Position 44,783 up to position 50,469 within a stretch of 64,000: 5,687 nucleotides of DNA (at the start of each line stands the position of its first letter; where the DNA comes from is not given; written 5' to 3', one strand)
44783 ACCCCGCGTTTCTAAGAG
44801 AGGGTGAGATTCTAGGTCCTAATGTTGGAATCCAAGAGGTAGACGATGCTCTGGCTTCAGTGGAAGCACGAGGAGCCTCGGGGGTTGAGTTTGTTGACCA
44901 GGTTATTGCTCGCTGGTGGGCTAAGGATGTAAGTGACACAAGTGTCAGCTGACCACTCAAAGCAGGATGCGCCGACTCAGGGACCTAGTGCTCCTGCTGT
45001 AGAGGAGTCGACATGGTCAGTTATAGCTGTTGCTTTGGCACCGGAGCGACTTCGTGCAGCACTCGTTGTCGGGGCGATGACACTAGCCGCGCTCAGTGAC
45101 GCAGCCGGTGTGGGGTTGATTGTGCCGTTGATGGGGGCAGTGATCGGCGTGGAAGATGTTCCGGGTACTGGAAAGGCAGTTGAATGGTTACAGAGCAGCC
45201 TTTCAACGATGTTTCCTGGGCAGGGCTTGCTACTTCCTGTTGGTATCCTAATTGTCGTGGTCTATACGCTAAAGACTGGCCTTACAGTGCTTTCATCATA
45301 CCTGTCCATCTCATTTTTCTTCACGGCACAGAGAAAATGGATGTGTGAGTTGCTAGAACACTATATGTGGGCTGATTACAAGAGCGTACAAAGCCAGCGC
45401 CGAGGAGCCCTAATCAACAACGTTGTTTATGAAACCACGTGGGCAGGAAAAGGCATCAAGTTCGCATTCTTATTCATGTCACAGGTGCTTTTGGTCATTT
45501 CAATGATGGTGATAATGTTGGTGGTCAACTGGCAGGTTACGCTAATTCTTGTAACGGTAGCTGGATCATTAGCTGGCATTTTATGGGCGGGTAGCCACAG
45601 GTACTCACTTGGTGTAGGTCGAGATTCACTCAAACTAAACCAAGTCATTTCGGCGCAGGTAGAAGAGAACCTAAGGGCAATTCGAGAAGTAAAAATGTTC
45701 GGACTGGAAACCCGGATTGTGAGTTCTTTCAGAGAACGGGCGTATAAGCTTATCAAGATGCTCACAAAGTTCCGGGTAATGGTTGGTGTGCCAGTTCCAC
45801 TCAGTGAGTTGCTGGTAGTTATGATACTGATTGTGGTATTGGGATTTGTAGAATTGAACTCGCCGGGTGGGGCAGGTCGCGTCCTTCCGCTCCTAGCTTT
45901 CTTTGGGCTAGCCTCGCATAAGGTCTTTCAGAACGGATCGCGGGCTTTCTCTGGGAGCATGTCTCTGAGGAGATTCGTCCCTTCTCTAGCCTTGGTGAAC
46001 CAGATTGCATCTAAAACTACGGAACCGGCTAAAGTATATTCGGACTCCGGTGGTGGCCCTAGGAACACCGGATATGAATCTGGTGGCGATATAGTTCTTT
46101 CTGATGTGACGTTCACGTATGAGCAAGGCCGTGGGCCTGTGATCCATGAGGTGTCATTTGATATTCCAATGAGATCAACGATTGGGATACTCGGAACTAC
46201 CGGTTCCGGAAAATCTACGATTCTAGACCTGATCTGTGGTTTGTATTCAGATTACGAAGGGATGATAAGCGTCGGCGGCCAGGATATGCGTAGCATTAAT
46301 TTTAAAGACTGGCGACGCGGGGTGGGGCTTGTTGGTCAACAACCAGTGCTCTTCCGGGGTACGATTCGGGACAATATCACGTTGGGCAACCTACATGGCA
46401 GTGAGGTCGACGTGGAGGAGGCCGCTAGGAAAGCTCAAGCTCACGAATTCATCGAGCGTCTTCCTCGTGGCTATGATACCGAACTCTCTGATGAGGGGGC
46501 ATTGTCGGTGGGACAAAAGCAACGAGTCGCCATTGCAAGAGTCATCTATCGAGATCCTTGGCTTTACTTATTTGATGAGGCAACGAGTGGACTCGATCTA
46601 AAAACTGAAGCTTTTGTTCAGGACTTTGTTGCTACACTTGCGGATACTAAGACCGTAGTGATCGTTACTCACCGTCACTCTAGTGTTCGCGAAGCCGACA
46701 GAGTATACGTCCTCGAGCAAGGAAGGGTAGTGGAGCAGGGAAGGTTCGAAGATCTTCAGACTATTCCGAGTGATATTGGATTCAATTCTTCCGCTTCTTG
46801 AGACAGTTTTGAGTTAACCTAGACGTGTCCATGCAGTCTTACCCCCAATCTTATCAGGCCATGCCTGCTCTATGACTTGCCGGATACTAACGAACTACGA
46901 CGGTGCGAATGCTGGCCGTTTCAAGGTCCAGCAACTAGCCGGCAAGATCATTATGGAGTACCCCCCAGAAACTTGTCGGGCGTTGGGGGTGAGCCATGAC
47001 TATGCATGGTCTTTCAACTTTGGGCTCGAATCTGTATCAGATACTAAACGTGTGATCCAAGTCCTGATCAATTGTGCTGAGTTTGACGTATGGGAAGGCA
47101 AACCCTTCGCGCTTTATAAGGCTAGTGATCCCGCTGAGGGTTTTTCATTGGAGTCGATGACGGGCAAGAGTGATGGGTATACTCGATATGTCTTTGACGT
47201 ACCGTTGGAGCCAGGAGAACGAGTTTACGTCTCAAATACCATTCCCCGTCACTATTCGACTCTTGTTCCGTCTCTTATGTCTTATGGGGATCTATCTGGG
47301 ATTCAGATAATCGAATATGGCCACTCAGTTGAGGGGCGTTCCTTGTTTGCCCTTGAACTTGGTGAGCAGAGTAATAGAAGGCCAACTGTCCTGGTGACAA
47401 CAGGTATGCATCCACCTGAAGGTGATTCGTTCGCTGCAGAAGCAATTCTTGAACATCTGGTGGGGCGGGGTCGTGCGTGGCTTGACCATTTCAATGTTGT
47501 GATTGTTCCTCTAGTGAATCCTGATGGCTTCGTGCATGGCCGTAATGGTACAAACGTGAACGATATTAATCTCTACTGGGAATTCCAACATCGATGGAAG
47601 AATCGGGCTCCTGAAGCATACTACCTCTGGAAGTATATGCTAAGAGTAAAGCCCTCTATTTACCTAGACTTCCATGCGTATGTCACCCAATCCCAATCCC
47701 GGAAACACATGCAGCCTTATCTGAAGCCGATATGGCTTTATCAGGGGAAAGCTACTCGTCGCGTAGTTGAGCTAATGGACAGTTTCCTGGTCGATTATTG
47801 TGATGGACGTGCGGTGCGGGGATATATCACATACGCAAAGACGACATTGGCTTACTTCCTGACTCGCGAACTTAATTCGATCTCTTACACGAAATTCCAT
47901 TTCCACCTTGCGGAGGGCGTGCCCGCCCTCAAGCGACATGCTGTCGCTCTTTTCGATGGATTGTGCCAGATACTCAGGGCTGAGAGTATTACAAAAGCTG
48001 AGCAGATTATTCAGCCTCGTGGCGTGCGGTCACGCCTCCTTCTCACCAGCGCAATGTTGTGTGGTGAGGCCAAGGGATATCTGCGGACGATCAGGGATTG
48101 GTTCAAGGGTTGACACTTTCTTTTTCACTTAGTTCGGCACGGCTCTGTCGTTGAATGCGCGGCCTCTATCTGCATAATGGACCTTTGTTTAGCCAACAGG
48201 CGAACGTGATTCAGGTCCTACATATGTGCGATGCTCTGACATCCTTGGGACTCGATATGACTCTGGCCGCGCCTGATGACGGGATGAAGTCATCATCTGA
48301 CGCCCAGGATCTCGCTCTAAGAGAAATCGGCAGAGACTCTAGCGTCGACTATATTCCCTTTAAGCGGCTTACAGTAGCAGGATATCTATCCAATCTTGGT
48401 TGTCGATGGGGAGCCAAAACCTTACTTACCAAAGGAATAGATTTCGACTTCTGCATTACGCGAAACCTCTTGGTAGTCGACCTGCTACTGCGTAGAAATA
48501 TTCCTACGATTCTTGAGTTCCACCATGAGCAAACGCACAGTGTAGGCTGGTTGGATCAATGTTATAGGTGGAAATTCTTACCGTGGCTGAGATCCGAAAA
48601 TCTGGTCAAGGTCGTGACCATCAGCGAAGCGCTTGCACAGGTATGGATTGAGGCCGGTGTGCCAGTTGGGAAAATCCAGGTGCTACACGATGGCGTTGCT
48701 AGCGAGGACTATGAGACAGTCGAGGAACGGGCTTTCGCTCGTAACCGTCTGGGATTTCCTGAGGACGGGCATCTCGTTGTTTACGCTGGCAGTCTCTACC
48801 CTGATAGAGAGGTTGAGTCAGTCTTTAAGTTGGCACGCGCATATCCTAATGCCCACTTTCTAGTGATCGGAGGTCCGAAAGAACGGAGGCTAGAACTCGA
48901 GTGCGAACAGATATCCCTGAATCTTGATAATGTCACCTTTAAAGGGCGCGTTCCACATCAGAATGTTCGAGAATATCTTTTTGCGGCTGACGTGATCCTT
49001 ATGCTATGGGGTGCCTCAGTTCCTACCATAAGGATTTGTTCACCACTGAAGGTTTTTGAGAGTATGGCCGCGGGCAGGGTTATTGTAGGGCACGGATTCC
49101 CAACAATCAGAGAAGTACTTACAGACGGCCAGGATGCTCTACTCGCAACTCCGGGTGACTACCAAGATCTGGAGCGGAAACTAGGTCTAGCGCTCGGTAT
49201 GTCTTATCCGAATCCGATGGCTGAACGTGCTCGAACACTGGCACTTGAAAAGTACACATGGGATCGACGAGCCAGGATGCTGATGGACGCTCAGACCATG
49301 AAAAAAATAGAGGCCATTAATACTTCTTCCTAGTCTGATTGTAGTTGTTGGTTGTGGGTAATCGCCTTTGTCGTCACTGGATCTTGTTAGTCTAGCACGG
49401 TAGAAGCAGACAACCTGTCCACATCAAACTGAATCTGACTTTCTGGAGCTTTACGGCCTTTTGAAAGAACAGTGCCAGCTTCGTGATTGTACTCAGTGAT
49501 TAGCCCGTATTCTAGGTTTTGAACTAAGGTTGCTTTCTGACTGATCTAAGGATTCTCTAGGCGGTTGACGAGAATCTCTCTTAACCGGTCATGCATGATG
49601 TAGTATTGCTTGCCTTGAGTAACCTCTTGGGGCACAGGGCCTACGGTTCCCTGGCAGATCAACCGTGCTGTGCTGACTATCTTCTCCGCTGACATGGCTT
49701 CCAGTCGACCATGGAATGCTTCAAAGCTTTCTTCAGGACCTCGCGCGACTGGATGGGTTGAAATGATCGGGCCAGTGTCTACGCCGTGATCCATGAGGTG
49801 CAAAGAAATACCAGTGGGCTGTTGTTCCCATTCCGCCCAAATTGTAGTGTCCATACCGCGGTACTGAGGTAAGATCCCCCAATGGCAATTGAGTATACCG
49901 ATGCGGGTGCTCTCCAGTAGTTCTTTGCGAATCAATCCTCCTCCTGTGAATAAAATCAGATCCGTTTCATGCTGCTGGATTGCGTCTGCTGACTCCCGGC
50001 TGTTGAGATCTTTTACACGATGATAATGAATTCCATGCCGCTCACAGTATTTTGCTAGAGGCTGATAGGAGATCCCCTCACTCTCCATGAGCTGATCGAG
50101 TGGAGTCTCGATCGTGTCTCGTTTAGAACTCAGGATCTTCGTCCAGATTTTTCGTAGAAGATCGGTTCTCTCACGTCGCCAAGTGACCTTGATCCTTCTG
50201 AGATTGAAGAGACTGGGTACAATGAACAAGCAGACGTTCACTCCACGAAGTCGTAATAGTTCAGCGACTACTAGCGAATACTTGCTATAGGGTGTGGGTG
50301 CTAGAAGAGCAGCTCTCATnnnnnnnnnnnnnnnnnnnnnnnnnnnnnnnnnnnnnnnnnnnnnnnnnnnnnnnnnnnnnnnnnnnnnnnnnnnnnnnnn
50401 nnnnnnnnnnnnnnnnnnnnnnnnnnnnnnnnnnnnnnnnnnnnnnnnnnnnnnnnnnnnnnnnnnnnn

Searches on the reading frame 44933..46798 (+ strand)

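Call 26: search_protein_families(library=pfam, proteins=[window:44933-46798:+])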
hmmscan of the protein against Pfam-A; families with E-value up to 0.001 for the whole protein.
window:44933-46798:+ (622 aa): 4 families
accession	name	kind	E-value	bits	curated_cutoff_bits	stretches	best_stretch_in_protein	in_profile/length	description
PF00005.33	ABC_tran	-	4.6e-30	105.4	25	1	405-552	2-137/137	ABC transporter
PF00664.28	ABC_membrane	-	2.5e-09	37.6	28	1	102-303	42-243/274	ABC transporter transmembrane region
PF02463.25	SMC_N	-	1.8e-07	31.3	40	1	523-595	136-212/220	RecF/RecN/SMC N terminal domain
PF13555.12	AAA_29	-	0.00083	19.5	27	0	407-433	15-41/61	P-loop containing region of AAA domain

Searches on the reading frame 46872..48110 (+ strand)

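Call 26: search_protein_families(library=pfam, proteins=[window:46872-48110:+])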
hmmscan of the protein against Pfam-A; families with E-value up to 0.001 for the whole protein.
window:46872-48110:+ (413 aa): 1 family
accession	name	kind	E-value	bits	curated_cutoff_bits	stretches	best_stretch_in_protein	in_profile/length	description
PF00246.29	Peptidase_M14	-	1.7e-11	44.7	21.6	1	145-232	17-109/286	Zinc carboxypeptidase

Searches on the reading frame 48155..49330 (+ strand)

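Call 26: search_protein_families(library=pfam, proteins=[window:48155-49330:+])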
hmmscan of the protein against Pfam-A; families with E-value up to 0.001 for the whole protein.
window:48155-49330:+ (392 aa): 5 families
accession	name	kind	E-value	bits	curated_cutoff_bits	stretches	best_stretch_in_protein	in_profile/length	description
PF00534.26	Glycos_transf_1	-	1.7e-16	60.7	26.4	1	193-349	3-158/172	Glycosyl transferases group 1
PF13692.12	Glyco_trans_1_4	-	2.1e-15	57.7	27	1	208-343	4-136/142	Glycosyl transferases group 1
PF13439.12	Glyco_transf_4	-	7.8e-10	39.5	28.5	1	20-182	7-167/170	Glycosyltransferase Family 4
PF13524.12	Glyco_trans_1_2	-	2.9e-09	37.5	25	1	227-378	9-144/144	Glycosyl transferase-like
PF13579.12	Glyco_trans_4_4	-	0.00031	21.6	29.7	0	20-179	6-157/158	Glycosyl transferase 4-like domain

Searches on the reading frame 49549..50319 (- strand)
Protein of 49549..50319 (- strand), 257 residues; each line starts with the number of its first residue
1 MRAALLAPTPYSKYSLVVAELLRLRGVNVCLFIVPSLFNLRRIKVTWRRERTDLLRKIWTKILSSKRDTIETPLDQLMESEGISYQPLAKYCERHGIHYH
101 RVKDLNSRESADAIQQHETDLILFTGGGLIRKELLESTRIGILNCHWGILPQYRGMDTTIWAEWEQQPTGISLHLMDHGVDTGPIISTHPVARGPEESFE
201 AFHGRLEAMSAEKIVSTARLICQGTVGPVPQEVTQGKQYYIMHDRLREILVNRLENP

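Call 26: search_protein_families(library=pfam, proteins=[window:49549-50319:-])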
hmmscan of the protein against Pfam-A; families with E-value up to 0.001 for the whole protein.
window:49549-50319:- (257 aa): 1 family
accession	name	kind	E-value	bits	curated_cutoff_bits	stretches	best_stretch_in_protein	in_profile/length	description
PF00551.24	Formyl_trans_N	-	1.1e-14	55.1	26.1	1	91-212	55-175/181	Formyl transferase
